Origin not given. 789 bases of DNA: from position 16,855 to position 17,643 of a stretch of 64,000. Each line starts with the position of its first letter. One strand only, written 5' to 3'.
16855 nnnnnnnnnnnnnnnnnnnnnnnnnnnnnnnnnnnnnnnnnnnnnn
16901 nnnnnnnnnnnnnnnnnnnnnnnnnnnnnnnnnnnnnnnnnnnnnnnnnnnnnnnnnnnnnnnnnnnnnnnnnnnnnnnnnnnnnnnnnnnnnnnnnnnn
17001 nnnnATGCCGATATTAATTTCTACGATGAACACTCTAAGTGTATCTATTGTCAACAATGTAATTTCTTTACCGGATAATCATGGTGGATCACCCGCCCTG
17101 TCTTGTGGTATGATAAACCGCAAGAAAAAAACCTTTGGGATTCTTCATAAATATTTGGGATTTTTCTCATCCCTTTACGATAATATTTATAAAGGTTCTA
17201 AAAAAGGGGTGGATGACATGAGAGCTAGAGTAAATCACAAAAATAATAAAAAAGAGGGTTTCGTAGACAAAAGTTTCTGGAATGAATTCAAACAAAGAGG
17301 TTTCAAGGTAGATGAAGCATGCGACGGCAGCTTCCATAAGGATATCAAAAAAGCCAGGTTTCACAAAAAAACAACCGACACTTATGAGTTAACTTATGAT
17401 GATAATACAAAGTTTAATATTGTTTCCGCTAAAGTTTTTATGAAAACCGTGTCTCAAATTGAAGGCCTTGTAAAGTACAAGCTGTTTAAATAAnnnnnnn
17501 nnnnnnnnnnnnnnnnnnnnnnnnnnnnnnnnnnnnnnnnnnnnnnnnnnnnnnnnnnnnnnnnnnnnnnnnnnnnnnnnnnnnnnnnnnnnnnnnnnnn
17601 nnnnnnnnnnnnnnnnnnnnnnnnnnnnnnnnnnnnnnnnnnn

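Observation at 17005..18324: Tandem hypothetical pair with paralogous N-termini (one with HExxH) occupying the spot upstream of rpmH where dnaA usually sits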

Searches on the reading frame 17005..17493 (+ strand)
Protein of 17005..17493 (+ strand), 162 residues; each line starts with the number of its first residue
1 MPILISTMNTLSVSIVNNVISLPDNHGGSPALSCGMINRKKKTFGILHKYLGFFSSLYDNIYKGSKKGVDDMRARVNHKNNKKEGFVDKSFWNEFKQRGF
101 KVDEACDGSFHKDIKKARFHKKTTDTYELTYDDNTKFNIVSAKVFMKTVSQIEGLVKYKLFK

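Call 4: search_protein_families(library=pfam, proteins=[window:17005-17493:+], max_evalue=1)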
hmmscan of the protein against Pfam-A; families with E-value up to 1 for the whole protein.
window:17005-17493:+ (162 aa): 0 families

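Call 5: search_protein_families(library=ncbifam, proteins=[window:17005-17493:+], max_evalue=1)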
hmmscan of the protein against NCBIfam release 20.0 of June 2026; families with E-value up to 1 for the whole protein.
window:17005-17493:+ (162 aa): 0 families

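Call 9: find_homologous_proteins(query=window:17005-17493:+)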
Query window:17005-17493:+ (162 aa): 11 proteins with E <= 0.001 among 18 candidates.
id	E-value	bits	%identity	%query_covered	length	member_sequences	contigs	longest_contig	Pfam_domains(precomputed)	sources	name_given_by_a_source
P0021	3.7e-103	360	100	100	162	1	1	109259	-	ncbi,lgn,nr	ncbi:MAG: hypothetical protein PHV30_00265 [Candidatus Margulisbacteria bacterium]|nr:hypothetical p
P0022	9.3e-81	288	88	91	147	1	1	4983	-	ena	-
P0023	1.5e-37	147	52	91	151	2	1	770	-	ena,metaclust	metaclust:\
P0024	8.2e-35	138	53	83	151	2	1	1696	-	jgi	-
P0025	1.8e-26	111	62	56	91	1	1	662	-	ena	-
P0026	2.4e-26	111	62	56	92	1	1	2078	-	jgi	jgi:hypothetical protein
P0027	2.9e-26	111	58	60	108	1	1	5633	-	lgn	-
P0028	6.4e-25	106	58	56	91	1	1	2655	-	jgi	jgi:hypothetical protein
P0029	1.1e-24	105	57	56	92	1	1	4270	-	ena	-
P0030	1.3e-23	102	52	69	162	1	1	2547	-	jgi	jgi:hypothetical protein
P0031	2.2e-22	98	56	56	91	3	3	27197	-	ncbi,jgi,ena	-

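Call 32: search_solved_structures(query=A1, max_evalue=10, show_alignments=2)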
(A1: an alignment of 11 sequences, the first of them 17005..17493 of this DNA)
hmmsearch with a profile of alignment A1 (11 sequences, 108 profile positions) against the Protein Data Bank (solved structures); distinct sequences matched with E-value up to 10: 5.
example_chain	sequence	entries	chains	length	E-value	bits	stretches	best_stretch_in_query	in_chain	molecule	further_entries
8ro0_J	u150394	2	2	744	0.085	16.5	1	15-71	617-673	TPR_REGION domain-containing protein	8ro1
1ya5_T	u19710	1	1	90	0.34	14.6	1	34-78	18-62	TELETHONIN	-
2f8v_T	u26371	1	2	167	1.3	12.7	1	34-78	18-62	Telethonin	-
7smj_A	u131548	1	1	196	1.3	12.7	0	62-104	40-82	AI-designed TIM-barrel F2N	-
7mcc_A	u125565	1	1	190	1.3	12.7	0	62-104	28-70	AI-designed TIM-barrel F2C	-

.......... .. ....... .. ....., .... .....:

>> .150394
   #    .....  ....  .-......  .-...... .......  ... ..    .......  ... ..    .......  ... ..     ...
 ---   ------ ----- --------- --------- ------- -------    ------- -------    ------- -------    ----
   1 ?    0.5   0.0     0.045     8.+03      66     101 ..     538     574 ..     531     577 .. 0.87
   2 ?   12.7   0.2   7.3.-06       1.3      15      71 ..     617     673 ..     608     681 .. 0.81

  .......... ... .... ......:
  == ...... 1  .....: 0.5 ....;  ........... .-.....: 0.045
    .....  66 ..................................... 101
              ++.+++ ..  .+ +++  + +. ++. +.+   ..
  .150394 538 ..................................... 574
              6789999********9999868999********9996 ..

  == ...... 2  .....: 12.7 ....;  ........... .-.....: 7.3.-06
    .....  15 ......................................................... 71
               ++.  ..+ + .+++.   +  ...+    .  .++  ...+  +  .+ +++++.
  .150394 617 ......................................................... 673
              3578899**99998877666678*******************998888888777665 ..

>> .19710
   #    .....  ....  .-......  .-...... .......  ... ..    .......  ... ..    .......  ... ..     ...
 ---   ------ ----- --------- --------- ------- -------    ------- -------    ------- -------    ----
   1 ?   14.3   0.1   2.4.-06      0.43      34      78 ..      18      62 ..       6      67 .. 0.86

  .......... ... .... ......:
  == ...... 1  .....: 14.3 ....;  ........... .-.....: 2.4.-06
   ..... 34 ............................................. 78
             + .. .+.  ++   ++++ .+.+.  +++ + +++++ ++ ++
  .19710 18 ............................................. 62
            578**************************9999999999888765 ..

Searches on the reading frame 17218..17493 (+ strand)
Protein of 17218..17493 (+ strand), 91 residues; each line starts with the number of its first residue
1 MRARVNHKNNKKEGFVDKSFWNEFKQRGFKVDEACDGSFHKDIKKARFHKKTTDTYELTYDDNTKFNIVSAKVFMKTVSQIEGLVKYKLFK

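Call 33: search_protein_families(library=padloc, proteins=[window:17218-17493:+], max_evalue=1)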
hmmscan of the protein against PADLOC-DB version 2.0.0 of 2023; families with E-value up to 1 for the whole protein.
window:17218-17493:+ (91 aa): 0 families

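Call 34: search_protein_families(library=phrogs, proteins=[window:17218-17493:+], max_evalue=1)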
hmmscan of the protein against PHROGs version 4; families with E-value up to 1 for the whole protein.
window:17218-17493:+ (91 aa): 1 family
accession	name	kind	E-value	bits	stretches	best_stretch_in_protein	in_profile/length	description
phrog_32815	-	unknown function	0.71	11.1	1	42-68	11-37/62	-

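Call 37: find_homologous_proteins(query=A3, max_evalue=0.01)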
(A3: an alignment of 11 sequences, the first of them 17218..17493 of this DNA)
Query A3 (11 sequences) (91 aa, profile of the alignment): 28 proteins with E <= 0.01 among 2840 candidates.
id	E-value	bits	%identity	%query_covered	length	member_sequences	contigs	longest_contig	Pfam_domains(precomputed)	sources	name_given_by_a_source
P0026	1.3e-44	168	62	100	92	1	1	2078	-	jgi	jgi:hypothetical protein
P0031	1.7e-42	162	56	100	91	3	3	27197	-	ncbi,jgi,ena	-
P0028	1.8e-42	162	58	100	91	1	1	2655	-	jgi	jgi:hypothetical protein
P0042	1.9e-42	162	57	100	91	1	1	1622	-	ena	-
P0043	5.4e-42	160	58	100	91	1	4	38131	-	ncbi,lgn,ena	-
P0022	8.3e-42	159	92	100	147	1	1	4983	-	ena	-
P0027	8.4e-42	159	58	100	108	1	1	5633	-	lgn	-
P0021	1.1e-41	159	100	100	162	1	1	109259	-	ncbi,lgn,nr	ncbi:MAG: hypothetical protein PHV30_00265 [Candidatus Margulisbacteria bacterium]|nr:hypothetical p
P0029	1.4e-41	159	57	100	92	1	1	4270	-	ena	-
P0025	1.7e-41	158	62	100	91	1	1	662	-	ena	-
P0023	8.1e-41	156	66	100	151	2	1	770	-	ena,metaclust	metaclust:\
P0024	3.7e-39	151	60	100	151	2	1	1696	-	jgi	-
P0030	3.0e-35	138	51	100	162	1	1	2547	-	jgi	jgi:hypothetical protein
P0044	1.6e-34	136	58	100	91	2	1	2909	-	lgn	-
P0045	2.1e-34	136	58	100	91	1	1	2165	-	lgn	-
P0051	1.6e-26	111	51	100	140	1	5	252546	-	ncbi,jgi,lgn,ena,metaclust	metaclust:\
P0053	1.9e-23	101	43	100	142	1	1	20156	-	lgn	-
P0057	2.6e-11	62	34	100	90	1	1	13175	-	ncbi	-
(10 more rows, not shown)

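Call 38: find_encoding_contigs(protein=P0051, flank=8000, max_places=2)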
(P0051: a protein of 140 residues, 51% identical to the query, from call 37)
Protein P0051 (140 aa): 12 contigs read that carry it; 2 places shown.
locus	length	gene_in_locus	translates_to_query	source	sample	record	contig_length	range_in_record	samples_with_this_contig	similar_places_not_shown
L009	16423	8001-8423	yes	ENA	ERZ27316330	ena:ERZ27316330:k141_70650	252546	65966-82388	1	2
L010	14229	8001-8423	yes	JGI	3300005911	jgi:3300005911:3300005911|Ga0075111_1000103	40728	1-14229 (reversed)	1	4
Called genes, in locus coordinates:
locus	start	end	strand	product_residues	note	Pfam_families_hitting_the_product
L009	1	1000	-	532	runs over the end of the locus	PF20250:FapA_N, PF03961:FapA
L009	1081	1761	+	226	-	PF06745:ATPase, PF23442:DUF7125 (weak)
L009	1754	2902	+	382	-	PF00072:Response_reg, PF05625:PAXNEB, PF06745:ATPase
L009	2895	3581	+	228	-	PF06745:ATPase, PF13481:AAA_25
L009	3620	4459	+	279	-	PF13393:tRNA-synt_His, PF00587:tRNA-synt_2b (weak), PF13393:tRNA-synt_His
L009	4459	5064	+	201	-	PF01634:HisG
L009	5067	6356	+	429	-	PF00815:Histidinol_dh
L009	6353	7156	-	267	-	PF01875:Memo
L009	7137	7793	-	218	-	-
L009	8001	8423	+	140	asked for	-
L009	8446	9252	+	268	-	-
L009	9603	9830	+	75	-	PF00825:Ribonuclease_P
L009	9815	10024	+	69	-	PF01809:YidD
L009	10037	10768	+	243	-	PF02096:60KD_IMP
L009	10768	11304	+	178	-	PF13083:KH_KhpA-B, PF01424:R3H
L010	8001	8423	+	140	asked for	-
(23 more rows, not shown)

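Call 39: find_encoding_contigs(protein=P0057, flank=8000, max_places=2)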
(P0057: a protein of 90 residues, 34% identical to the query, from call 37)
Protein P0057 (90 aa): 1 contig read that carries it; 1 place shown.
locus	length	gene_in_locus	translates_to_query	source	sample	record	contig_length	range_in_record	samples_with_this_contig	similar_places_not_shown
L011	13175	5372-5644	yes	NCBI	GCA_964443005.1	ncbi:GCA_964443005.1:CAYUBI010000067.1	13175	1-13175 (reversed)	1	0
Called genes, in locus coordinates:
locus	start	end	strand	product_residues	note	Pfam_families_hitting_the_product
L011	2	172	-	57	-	?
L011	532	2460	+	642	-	PF13589:HATPase_c_3, PF00183:HSP90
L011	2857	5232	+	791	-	PF04607:RelA_SpoT (faint)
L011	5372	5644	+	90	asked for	-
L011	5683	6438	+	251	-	-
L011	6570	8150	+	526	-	PF00989:PAS, PF00512:HisKA, PF02518:HATPase_c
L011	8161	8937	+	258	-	PF00175:NAD_binding_1, PF10418:DHODB_Fe-S_bind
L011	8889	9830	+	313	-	PF01180:DHO_dh, PF01207:Dus, PF03060:NMO (weak)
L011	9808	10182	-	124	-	PF00072:Response_reg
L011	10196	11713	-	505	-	PF01676:Metalloenzyme, PF06415:iPGM_N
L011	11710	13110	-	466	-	PF00395:SLH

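Call 40: find_encoding_contigs(protein=P0053, flank=8000, max_places=2)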
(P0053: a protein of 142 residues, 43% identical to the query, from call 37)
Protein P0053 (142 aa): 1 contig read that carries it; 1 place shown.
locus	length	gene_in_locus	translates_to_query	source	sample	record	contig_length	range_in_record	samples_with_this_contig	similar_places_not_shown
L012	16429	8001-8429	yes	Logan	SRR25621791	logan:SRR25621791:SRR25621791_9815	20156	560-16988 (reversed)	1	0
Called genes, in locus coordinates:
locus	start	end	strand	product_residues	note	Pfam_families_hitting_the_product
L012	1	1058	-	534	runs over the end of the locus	PF20250:FapA_N, PF03961:FapA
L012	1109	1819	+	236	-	PF06745:ATPase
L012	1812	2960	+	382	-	PF00072:Response_reg, PF06745:ATPase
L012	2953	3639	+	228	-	PF06745:ATPase, PF13481:AAA_25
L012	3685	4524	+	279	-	PF13393:tRNA-synt_His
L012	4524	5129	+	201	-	PF01634:HisG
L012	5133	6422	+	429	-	PF00815:Histidinol_dh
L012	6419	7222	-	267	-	PF01875:Memo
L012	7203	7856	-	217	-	-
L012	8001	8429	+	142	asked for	-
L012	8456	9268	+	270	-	-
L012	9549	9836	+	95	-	PF00825:Ribonuclease_P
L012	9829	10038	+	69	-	PF01809:YidD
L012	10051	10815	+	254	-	PF02096:60KD_IMP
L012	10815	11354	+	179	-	PF13083:KH_KhpA-B, PF01424:R3H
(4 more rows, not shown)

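Call 44: predict_structure(alignment_id=A3)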
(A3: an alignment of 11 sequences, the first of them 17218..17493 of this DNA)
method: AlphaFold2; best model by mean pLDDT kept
length: 91 residues; sequences in the alignment: 11
mean_pLDDT: 62.8   pTM: 0.32
mean pLDDT of the five models: 62.8, 62.4, 48.1, 47.0, 44.6
residues with pLDDT >= 90: 0; 70-90: 35; 50-70: 38; < 50: 18
segments of 3 or more residues with pLDDT < 50: 1-5, 35-40
pLDDT, mean of each block of 10 residues (from residue 1): 46 58 66 49 59 75 74 75 64 47
secondary structure, 60 per line:
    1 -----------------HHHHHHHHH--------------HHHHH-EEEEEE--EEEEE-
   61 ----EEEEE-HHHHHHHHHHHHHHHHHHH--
elements in order: H18-26 H41-45 E47-52 E55-59 E65-69 H71-89
